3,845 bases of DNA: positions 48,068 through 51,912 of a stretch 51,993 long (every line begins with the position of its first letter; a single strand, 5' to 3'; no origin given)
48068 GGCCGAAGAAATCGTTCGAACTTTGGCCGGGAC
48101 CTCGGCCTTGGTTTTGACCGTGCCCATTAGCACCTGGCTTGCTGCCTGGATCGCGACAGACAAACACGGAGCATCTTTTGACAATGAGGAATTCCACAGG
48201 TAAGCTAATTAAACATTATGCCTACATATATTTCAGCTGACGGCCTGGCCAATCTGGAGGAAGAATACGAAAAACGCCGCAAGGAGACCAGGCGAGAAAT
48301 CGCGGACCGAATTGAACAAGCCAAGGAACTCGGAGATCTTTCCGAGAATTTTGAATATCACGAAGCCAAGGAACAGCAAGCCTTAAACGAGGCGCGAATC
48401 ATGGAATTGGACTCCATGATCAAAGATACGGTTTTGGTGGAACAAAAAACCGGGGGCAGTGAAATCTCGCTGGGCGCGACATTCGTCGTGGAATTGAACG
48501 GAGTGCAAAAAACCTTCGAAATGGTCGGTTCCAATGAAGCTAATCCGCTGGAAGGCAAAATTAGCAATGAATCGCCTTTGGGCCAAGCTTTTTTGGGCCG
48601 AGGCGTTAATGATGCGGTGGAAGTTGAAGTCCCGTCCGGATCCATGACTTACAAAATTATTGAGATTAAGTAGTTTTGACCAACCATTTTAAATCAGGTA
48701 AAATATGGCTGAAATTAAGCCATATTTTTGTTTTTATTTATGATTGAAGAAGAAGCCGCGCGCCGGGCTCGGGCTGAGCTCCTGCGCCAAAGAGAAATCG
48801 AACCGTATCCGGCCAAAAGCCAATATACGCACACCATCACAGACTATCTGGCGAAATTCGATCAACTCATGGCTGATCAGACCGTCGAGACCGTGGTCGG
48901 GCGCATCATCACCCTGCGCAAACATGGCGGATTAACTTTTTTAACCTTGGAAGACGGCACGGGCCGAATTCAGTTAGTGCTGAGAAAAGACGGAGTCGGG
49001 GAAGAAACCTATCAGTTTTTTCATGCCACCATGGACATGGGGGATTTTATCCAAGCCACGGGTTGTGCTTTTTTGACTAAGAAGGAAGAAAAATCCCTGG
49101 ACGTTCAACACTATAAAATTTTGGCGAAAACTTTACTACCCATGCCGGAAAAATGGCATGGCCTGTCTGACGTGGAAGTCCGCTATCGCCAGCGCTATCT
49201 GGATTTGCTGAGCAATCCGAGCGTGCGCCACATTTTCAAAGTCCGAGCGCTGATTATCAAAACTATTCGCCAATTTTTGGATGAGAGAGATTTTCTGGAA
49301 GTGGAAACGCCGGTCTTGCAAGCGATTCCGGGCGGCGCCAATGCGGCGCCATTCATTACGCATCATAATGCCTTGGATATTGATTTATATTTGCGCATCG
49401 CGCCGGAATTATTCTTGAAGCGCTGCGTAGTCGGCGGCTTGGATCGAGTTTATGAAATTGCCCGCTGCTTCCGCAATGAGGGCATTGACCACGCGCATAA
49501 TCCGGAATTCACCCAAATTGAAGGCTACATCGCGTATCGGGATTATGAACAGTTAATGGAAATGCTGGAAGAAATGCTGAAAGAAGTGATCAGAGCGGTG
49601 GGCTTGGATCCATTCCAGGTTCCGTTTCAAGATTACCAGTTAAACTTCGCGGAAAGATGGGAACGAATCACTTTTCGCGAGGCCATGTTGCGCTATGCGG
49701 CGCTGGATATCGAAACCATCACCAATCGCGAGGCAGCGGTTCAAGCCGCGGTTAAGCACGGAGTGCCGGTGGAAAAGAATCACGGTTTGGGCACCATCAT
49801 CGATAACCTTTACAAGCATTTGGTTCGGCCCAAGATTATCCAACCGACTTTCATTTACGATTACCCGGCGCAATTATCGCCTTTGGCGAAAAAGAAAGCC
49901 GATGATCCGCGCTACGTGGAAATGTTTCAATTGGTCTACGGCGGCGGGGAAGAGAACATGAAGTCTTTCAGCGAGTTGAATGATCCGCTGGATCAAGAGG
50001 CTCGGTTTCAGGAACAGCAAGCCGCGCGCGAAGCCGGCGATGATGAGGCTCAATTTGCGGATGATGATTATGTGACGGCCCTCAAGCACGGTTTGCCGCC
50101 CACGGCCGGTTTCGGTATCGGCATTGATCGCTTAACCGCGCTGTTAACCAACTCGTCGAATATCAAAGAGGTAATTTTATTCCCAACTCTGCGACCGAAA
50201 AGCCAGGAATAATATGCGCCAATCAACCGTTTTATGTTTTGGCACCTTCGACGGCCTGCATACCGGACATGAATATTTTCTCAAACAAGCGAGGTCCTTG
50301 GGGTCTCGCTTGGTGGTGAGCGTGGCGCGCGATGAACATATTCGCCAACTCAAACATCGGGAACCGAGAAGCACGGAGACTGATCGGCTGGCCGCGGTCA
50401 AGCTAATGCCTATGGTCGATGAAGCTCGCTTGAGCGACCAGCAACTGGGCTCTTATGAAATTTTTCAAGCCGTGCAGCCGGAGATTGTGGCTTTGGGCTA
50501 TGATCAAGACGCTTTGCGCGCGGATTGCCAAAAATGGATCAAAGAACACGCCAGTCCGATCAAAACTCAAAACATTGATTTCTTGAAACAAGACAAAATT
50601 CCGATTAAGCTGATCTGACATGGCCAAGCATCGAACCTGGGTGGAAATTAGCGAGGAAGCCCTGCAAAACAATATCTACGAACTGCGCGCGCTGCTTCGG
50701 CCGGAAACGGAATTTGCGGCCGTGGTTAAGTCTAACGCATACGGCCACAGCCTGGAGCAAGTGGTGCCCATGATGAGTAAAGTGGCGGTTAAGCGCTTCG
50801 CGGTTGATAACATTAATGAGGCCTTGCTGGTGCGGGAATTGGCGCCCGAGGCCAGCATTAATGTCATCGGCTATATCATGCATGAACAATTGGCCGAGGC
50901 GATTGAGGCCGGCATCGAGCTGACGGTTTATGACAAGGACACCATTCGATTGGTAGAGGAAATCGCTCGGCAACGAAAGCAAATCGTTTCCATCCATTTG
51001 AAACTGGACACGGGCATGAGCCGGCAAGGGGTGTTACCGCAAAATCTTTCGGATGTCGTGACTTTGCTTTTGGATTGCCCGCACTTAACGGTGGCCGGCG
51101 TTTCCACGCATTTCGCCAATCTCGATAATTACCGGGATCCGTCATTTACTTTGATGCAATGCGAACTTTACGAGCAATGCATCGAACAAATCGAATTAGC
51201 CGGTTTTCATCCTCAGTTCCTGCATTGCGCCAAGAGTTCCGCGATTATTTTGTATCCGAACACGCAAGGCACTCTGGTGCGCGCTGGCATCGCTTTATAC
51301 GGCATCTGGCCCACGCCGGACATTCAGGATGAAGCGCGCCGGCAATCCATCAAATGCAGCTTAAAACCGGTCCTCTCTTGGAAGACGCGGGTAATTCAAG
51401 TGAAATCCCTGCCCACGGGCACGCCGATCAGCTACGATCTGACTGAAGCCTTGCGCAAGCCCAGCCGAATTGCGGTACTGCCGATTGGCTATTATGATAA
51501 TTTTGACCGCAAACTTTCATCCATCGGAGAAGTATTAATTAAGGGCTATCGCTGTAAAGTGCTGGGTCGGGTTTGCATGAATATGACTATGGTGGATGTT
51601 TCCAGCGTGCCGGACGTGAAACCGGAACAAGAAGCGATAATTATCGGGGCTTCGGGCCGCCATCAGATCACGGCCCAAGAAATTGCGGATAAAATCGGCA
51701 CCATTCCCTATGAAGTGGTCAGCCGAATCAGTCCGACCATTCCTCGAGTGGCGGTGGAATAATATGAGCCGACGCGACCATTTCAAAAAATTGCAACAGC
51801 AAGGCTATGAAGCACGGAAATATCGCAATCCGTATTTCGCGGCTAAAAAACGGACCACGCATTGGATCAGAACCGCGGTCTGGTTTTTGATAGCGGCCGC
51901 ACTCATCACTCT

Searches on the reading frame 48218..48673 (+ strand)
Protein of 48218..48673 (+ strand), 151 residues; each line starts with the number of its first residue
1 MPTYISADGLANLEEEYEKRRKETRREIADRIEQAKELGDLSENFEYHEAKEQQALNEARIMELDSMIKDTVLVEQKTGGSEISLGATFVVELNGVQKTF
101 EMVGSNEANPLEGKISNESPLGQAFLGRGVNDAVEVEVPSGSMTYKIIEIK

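Call 70: search_protein_families(library=pfam, proteins=[window:48218-48673:+], max_evalue=0.0001)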
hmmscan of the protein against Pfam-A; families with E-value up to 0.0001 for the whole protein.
window:48218-48673:+ (151 aa): 2 families
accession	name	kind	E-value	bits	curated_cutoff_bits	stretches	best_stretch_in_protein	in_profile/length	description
PF03449.20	GreA_GreB_N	-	3.2e-21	75.7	24.5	1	4-70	2-68/71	Transcription elongation factor, N-terminal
PF01272.25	GreA_GreB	-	1.5e-19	70.2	26.9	1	81-151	4-76/77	Transcription elongation factor, GreA/GreB, C-term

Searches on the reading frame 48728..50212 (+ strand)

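Call 70: search_protein_families(library=pfam, proteins=[window:48728-50212:+], max_evalue=0.0001)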
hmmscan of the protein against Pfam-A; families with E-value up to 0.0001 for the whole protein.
window:48728-50212:+ (494 aa): 3 families
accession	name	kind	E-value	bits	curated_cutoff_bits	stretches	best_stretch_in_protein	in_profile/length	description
PF00152.25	tRNA-synt_2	-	1.5e-90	303.8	25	1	149-488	2-307/308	tRNA synthetases class II (D, K and N)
PF01336.31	tRNA_anti-codon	-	1.7e-13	50.8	27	1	55-132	2-75/75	OB-fold nucleic acid binding domain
PF01409.25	tRNA-synt_2d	-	2.9e-09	37.2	19.8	1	241-302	105-164/246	tRNA synthetases class II core domain (F)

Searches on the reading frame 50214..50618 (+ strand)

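Call 70: search_protein_families(library=pfam, proteins=[window:50214-50618:+], max_evalue=0.0001)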
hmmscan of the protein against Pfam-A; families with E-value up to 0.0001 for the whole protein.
window:50214-50618:+ (134 aa): 2 families
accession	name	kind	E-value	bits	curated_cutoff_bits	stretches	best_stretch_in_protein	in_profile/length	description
PF01467.32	CTP_transf_like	-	6.9e-11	42.9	21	1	7-99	1-91/133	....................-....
PF06574.18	FAD_syn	-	1.2e-05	25.6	27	1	3-33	6-36/158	FAD synthetase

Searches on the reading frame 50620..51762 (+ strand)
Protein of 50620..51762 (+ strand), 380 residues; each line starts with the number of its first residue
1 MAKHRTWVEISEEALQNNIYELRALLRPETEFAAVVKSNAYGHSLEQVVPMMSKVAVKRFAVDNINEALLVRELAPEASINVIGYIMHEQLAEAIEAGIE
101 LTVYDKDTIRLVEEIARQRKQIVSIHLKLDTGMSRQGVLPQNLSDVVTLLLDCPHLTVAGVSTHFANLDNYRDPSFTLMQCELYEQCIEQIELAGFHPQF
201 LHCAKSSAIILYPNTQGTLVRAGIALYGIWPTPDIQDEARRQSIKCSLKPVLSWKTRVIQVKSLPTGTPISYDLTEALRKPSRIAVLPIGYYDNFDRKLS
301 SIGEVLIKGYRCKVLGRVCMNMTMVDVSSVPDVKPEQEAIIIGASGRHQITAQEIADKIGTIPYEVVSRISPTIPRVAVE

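Call 70: search_protein_families(library=pfam, proteins=[window:50620-51762:+], max_evalue=0.0001)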
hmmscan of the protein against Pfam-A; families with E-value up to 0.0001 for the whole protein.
window:50620-51762:+ (380 aa): 2 families
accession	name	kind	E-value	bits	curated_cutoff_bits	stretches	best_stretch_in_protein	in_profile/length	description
PF01168.26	Ala_racemase_N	-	1.7e-56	191.9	24.1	1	10-229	1-218/220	Alanine racemase, N-terminal domain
PF00842.27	Ala_racemase_C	-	3.2e-42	143.6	25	1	251-377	1-126/127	Alanine racemase, C-terminal domain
